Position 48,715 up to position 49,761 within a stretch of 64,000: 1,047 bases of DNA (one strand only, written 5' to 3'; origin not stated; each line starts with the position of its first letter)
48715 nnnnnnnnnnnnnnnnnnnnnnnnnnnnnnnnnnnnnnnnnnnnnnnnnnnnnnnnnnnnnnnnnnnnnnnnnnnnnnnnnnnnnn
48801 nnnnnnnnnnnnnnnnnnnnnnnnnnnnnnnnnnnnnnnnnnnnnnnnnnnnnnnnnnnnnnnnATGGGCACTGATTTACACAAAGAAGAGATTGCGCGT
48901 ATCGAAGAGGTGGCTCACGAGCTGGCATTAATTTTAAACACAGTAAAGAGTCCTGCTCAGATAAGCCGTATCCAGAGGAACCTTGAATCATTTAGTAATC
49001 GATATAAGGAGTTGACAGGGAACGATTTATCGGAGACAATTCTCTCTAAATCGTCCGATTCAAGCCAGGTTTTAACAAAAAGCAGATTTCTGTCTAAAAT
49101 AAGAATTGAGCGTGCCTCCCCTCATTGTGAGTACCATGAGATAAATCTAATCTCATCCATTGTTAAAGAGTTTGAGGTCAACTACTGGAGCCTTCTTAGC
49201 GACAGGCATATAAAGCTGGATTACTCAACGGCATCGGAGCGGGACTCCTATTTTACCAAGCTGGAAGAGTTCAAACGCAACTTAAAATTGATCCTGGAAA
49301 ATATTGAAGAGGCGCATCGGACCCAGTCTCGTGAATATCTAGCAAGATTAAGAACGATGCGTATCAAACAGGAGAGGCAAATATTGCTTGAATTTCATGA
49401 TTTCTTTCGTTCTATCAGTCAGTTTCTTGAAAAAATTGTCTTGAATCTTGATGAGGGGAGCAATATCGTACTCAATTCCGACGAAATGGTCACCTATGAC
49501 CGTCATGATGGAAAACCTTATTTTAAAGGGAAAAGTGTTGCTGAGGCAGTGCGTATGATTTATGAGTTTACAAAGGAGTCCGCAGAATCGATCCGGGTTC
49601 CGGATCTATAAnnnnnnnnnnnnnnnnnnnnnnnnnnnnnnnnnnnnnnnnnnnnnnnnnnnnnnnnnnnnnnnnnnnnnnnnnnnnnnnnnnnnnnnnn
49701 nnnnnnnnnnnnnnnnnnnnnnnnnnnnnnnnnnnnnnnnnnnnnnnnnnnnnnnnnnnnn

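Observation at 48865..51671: Hypothetical protein, bactofilin and pdxA (TAATG-coupled), plus a membrane protein, as a single unit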

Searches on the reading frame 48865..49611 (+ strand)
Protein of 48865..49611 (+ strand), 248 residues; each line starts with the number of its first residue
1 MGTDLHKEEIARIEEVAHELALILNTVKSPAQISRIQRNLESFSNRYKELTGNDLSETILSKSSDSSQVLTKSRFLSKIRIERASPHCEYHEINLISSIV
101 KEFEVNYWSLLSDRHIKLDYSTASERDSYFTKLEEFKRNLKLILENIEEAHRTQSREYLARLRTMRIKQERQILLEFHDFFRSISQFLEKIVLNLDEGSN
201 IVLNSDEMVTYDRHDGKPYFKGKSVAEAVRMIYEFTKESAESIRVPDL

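Call 4: search_protein_families(library=pfam, proteins=[window:48865-49611:+], max_evalue=0.01)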
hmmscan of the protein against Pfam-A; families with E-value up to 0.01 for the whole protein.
window:48865-49611:+ (248 aa): 1 family
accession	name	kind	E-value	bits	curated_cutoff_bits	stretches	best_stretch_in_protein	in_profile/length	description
PF00439.30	Bromodomain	-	0.0043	17.4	21.7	0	128-159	49-80/84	Bromodomain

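Call 5: search_protein_families(library=ncbifam, proteins=[window:48865-49611:+], max_evalue=0.01)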
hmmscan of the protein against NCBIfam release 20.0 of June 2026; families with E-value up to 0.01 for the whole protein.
window:48865-49611:+ (248 aa): 0 families

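Call 7: find_homologous_proteins(query=window:48865-49611:+, max_evalue=0.001)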
Query window:48865-49611:+ (248 aa): 5 proteins with E <= 0.001 among 518 candidates.
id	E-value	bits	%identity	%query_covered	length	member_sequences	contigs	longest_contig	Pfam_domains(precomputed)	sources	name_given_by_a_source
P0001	1.4e-152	524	100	100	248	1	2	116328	-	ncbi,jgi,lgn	-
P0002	5.6e-92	325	61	100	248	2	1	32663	-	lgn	-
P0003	1.1e-82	295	57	96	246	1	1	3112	-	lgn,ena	-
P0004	3.4e-69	251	48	98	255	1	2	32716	-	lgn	-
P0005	1.0e-64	236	47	98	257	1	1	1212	-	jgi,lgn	jgi:hypothetical protein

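Call 8: find_encoding_contigs(protein=P0002, flank=8000, max_places=3)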
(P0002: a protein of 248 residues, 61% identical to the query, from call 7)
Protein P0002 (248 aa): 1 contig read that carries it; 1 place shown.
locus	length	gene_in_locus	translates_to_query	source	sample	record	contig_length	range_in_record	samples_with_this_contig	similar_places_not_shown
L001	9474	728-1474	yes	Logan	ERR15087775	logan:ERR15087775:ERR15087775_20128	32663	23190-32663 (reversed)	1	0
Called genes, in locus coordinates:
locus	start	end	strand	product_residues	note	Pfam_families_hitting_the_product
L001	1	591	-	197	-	?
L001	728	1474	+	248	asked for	-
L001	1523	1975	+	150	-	PF04519:Bactofilin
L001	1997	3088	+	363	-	PF04166:PdxA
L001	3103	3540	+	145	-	-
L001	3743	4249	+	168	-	PF01245:Ribosomal_L19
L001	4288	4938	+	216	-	PF01351:RNase_HII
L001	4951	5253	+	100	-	-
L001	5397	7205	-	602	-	PF04055:Radical_SAM (weak)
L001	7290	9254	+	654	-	-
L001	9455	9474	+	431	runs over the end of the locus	PF13181:TPR_8 (faint), PF13424:TPR_12 (faint), PF13432:TPR_16 (faint), PF14559:TPR_19 (faint), PF00515:TPR_1 (faint), PF07719:TPR_2 (faint), PF12895:ANAPC3 (weak), PF13174:TPR_6 (weak), +1 more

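Call 9: find_encoding_contigs(protein=P0004, flank=8000, max_places=3)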
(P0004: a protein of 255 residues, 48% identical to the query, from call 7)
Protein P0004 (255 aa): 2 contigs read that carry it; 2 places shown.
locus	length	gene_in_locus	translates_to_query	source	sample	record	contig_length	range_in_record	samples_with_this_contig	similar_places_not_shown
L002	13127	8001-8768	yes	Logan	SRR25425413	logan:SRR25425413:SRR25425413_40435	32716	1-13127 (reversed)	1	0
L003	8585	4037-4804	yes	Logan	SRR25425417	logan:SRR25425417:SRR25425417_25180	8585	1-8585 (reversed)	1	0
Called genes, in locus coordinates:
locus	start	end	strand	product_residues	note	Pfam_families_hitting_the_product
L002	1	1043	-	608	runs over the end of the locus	-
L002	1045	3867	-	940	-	PF00176:SNF2-rel_dom, PF04851:ResIII, PF00271:Helicase_C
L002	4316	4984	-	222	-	-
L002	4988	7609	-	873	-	PF00515:TPR_1 (faint), PF07719:TPR_2 (faint), PF13181:TPR_8 (faint), PF01464:SLT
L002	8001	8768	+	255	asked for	-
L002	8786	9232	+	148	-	PF04519:Bactofilin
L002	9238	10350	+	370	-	PF04166:PdxA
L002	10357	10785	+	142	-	-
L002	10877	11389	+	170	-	PF01245:Ribosomal_L19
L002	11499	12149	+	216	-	PF01351:RNase_HII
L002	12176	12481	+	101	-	-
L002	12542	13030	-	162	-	PF02870:Methyltransf_1N, PF01035:DNA_binding_1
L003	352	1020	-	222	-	-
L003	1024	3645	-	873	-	PF00515:TPR_1 (faint), PF07719:TPR_2 (faint), PF13181:TPR_8 (faint), PF01464:SLT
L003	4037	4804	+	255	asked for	-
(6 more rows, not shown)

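Call 10: find_encoding_contigs(protein=P0003, flank=8000, max_places=3)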
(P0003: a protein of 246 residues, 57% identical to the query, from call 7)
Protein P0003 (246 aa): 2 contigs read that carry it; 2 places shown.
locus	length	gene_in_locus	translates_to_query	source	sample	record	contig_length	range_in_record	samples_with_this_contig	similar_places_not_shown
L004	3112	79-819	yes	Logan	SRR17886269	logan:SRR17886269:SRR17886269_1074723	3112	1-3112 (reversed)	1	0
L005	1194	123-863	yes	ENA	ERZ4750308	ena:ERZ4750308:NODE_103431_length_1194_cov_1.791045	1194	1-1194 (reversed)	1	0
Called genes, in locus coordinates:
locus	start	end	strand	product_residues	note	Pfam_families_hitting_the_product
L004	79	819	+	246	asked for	-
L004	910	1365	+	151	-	PF04519:Bactofilin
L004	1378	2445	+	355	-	PF04166:PdxA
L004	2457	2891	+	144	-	-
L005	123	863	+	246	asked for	-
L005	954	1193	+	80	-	?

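Call 11: find_encoding_contigs(protein=P0001, flank=2000, max_places=3)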
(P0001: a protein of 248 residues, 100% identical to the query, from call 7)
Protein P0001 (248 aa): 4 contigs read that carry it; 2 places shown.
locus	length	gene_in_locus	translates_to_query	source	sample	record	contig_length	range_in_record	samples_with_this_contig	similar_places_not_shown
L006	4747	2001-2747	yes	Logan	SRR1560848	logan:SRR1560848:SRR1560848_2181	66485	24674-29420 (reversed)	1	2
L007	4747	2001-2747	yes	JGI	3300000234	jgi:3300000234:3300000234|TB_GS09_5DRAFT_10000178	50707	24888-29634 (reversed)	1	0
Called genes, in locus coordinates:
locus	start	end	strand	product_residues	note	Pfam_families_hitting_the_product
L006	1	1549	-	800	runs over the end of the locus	PF13406:SLT_2 (faint), PF01464:SLT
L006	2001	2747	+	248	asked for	-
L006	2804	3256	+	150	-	PF04519:Bactofilin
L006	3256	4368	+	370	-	PF04166:PdxA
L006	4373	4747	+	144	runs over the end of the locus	-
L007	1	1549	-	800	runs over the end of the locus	PF13406:SLT_2 (faint), PF01464:SLT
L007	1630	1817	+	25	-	-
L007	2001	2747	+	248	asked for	-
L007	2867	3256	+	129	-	PF04519:Bactofilin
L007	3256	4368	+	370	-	PF04166:PdxA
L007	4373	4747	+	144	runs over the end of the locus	-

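Call 20: predict_structure(alignment_id=A1)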
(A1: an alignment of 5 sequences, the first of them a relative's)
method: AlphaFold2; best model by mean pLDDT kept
length: 248 residues; sequences in the alignment: 5
mean_pLDDT: 78.2   pTM: 0.64
mean pLDDT of the five models: 78.2, 77.7, 71.2, 71.1, 65.0
residues with pLDDT >= 90: 19; 70-90: 184; 50-70: 33; < 50: 12
segments of 3 or more residues with pLDDT < 50: 64-72
pLDDT, mean of each block of 10 residues (from residue 1): 68 79 68 73 81 72 44 64 82 87 85 76 83 88 86 84 84 89 92 83 81 61 85 90 70
secondary structure, 60 per line:
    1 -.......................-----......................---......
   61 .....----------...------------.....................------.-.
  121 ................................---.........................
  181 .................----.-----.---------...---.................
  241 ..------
elements in order: H2-24 H30-51 H55-65 H91-111 H120-152 H156-197 H225-242

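Call 22: search_protein_representatives(alignment_id=A1)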
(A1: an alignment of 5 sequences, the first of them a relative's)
Query: 5 sequences, 249 profile positions. Proteins with E-value up to 0.001 (for the whole library): 137; up to 1e-10: 95; up to 1e-30: 25. The best 137 are listed.
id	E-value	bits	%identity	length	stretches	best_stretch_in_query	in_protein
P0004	7.7e-124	428.5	-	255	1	4-249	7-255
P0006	3.0e-47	177.6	-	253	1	4-249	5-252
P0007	4.4e-43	164.0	-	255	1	7-249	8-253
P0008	3.0e-42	161.3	-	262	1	6-249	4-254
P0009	2.1e-39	151.9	-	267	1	64-249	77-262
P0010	3.3e-39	151.3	-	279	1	22-249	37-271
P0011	5.8e-38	147.2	-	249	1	7-247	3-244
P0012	1.4e-37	146.0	-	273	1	3-249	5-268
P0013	1.7e-36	142.4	-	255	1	9-249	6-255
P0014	5.5e-36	140.7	-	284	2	73-249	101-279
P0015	1.6e-35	139.2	-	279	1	5-249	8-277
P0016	1.0e-34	136.6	-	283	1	72-249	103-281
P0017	1.3e-34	136.3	-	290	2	78-249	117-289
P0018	3.7e-34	134.7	-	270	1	6-247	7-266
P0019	5.1e-34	134.3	-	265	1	8-249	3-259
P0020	2.0e-33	132.4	-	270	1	8-248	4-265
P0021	3.5e-33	131.6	-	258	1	2-247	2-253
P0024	2.0e-32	129.1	-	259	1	4-249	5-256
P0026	1.4e-31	126.3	-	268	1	7-249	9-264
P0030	4.3e-30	121.4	-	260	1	7-249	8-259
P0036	1.5e-26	109.8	-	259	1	8-249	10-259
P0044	4.5e-24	101.7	-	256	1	5-249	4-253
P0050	2.5e-20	89.5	-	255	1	5-249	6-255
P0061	1.4e-17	80.4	-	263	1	5-249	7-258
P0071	5.2e-16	75.3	-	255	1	4-249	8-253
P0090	2.4e-12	63.3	-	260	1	4-249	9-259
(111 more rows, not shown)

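Call 25: find_homologous_proteins(query=A3, max_evalue=0.00001)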
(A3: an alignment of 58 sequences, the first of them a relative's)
Query A3 (58 sequences) (248 aa, profile of the alignment): 6 proteins with E <= 0.00001 among 6149 candidates.
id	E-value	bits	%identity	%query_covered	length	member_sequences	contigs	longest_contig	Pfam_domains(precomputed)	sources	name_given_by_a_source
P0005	3.5e-74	267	47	98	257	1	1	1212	-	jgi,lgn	jgi:hypothetical protein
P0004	1.7e-73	265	48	98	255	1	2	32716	-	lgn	-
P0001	2.2e-73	265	100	100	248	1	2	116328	-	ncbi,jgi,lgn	-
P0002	2.2e-73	265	61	100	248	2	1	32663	-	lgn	-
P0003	1.0e-70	256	57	96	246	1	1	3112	-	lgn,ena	-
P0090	5.2e-58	214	20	96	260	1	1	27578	-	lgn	-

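Call 26: search_solved_structures(query=A3, max_evalue=1)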
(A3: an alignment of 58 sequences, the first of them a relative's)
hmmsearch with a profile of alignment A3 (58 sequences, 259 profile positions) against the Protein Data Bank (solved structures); distinct sequences matched with E-value up to 1: 7.
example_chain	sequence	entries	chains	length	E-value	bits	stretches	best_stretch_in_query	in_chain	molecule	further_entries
8uzp_M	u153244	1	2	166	7.2e-05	25.3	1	101-192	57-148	stem_mimetic_01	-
8a3k_UNK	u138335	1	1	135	0.011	18.1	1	5-52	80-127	sc-apCC-4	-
5u1h_A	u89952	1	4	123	0.049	16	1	124-184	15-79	Outer membrane porin F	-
1ya9_A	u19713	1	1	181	0.049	16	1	102-195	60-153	Apolipoprotein E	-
1no1_A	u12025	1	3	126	0.23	13.8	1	131-175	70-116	replisome organizer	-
6nuk_A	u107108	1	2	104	0.24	13.8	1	33-88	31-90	Ferredog-Diesel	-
8qae_A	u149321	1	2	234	0.9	11.9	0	5-68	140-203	sc-apCC-6-SLLA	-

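Call 27: find_encoding_contigs(protein=P0006, flank=6000, max_places=2)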
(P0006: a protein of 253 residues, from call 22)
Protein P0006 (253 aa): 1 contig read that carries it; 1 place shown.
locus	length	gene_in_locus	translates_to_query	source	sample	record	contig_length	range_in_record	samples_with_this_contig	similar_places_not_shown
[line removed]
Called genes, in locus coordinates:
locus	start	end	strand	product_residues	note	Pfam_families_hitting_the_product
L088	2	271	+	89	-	?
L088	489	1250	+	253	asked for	-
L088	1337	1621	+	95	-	?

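Call 28: find_encoding_contigs(protein=P0090, flank=6000, max_places=2)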
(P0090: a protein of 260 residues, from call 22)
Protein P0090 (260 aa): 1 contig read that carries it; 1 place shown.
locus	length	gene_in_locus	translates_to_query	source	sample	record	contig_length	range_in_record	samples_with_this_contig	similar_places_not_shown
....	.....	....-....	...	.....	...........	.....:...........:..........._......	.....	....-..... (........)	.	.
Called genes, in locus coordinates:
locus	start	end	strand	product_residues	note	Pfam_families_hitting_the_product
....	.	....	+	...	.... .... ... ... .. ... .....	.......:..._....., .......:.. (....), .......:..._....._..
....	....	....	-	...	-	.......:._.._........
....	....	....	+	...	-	-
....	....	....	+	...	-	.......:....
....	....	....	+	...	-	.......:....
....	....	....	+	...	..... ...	-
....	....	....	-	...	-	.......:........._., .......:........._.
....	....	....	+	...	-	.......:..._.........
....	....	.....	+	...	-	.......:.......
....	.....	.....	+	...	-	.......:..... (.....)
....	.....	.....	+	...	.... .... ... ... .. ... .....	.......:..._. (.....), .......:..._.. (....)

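Call 35: list_cluster_members(proteins=[P0001, P0007, P0008, P0010, P0011, P0012, P0013, P0015, P0018, P0019])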
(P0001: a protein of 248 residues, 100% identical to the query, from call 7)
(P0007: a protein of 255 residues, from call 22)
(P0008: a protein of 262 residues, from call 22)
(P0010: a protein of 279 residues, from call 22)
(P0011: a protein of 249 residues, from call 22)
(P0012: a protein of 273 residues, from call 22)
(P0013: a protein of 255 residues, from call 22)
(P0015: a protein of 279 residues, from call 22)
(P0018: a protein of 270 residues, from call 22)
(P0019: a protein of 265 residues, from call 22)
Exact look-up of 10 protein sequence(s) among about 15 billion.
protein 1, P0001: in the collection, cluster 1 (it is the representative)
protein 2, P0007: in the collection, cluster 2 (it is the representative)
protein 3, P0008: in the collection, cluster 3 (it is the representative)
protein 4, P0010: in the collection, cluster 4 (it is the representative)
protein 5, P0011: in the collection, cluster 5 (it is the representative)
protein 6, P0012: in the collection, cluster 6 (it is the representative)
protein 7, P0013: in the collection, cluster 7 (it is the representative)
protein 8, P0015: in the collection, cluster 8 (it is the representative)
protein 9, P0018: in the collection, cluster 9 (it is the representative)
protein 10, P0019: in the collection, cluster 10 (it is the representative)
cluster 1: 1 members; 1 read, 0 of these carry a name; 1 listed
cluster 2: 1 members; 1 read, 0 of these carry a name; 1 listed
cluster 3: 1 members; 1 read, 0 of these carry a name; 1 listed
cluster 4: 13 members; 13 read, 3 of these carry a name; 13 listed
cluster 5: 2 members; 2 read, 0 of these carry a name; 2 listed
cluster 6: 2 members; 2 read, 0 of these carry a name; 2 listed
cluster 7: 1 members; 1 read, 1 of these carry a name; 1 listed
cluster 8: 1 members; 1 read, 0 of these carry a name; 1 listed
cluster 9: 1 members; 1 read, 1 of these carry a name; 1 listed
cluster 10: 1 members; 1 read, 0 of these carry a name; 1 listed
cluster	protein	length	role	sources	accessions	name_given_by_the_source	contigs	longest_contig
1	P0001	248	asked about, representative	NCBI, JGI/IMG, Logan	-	-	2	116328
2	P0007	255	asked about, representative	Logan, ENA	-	-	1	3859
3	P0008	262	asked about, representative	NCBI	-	-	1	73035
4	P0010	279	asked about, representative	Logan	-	-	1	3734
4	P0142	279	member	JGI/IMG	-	hypothetical protein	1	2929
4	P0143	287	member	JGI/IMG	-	hypothetical protein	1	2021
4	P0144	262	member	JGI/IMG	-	hypothetical protein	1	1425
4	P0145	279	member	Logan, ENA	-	-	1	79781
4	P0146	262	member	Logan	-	-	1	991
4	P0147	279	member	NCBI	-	-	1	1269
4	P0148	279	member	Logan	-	-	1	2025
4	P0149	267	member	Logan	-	-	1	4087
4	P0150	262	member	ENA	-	-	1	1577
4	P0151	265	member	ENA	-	-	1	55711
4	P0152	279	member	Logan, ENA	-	-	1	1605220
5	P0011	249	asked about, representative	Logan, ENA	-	-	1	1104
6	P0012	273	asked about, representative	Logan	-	-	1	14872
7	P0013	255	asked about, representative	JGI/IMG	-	hypothetical protein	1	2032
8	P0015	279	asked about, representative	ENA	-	-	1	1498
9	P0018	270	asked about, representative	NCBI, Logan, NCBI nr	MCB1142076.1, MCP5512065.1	MAG: hypothetical protein H7A24_09295 [Leptospiraceae bacterium] | hypothetical protein [Leptospiraceae bacterium]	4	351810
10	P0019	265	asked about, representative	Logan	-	-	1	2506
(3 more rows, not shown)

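Call 36: find_encoding_contigs(protein=P0008, flank=5000, max_places=1)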
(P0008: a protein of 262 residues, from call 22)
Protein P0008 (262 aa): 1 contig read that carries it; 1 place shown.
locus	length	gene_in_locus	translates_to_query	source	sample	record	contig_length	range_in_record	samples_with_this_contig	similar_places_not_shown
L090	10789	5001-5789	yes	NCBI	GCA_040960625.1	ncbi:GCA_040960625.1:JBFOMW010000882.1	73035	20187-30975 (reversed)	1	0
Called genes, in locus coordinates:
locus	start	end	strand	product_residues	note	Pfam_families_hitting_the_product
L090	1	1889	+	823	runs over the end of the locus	PF27359:TP_0179 (weak)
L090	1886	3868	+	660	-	PF13185:GAF_2 (weak), PF00990:GGDEF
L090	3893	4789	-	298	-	PF01476:LysM (weak), PF01551:Peptidase_M23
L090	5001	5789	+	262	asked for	-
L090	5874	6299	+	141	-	PF04519:Bactofilin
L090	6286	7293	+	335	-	PF04166:PdxA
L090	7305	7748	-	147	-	-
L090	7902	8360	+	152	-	-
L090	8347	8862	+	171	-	PF07719:TPR_2 (faint), PF13174:TPR_6 (faint), PF13181:TPR_8 (faint), PF13432:TPR_16 (faint), PF00515:TPR_1 (faint), PF13414:TPR_11 (weak), PF14559:TPR_19 (weak), PF13431:TPR_17 (faint)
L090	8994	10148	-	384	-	PF00072:Response_reg, PF13487:HD_5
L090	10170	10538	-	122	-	PF00072:Response_reg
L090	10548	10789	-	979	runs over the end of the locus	PF00072:Response_reg (weak), PF00989:PAS (weak), PF13188:PAS_8 (faint), PF08448:PAS_4 (faint), PF13426:PAS_9 (weak), PF00989:PAS, PF13426:PAS_9, PF02518:HATPase_c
